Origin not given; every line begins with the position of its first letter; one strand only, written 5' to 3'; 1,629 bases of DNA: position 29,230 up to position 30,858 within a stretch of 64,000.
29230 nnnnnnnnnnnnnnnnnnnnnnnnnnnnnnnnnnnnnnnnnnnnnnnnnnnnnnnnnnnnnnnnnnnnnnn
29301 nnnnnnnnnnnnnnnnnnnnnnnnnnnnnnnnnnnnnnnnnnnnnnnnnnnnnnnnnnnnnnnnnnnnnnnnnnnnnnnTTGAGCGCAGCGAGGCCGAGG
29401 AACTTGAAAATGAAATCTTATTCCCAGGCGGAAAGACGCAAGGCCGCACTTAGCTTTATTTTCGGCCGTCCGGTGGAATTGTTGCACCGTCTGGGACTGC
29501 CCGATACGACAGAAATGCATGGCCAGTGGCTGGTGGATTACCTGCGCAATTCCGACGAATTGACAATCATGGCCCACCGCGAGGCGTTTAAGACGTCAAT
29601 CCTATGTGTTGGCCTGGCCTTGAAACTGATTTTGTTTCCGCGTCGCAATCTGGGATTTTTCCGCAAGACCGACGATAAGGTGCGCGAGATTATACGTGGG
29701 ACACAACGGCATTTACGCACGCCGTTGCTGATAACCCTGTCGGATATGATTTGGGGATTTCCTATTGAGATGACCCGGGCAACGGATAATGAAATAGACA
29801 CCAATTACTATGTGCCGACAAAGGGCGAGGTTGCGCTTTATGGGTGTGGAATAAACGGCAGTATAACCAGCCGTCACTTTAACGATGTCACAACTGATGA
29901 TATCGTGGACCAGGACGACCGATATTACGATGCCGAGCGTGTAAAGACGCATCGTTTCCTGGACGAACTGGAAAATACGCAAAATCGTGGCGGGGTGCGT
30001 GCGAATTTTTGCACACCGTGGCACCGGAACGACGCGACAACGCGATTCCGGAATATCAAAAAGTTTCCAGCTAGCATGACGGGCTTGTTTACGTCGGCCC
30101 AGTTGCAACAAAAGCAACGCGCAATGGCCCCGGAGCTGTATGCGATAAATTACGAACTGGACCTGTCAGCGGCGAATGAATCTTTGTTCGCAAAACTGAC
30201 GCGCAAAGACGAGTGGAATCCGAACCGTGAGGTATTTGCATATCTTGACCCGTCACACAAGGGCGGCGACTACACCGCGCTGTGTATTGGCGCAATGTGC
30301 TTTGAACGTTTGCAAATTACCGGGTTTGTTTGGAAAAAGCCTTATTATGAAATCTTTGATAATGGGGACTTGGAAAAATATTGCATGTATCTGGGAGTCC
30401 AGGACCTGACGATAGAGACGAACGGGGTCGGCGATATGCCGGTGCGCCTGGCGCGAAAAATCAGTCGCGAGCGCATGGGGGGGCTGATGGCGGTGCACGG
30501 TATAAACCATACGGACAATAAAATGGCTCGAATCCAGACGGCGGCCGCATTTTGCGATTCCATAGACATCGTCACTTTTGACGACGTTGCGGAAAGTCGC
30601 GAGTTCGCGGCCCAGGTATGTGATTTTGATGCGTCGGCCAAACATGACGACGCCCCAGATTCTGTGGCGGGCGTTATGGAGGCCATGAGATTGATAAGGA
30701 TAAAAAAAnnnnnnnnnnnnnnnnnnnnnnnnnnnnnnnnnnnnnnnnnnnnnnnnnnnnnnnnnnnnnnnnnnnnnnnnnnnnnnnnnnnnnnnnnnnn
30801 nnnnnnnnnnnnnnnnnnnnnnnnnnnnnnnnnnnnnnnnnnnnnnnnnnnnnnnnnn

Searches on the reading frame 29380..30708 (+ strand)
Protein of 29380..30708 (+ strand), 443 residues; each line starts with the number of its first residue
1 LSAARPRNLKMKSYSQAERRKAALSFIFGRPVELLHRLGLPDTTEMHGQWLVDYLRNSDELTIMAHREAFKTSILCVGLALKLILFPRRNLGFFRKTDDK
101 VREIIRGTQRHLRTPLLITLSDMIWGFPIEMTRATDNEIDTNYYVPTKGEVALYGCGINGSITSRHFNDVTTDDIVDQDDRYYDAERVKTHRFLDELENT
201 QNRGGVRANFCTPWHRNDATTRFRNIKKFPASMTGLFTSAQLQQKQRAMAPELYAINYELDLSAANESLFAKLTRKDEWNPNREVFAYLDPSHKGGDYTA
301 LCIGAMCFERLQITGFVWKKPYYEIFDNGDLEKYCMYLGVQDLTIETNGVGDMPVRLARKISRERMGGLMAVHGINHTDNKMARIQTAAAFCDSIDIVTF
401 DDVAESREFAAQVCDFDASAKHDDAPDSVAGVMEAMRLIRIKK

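Call 65: search_protein_families(library=phrogs, proteins=[window:29380-30708:+], max_evalue=0.00001)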
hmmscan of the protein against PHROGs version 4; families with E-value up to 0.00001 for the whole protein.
window:29380-30708:+ (443 aa): 3 families
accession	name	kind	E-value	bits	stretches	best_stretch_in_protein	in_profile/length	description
phrog_38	-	head and packaging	3.1e-37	129.7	1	34-435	287-702/760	terminase large subunit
phrog_5573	-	head and packaging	1.4e-09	38.7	1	240-436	35-234/250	terminase large subunit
phrog_2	-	head and packaging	5.3e-06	26.5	1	43-436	263-592/807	terminase large subunit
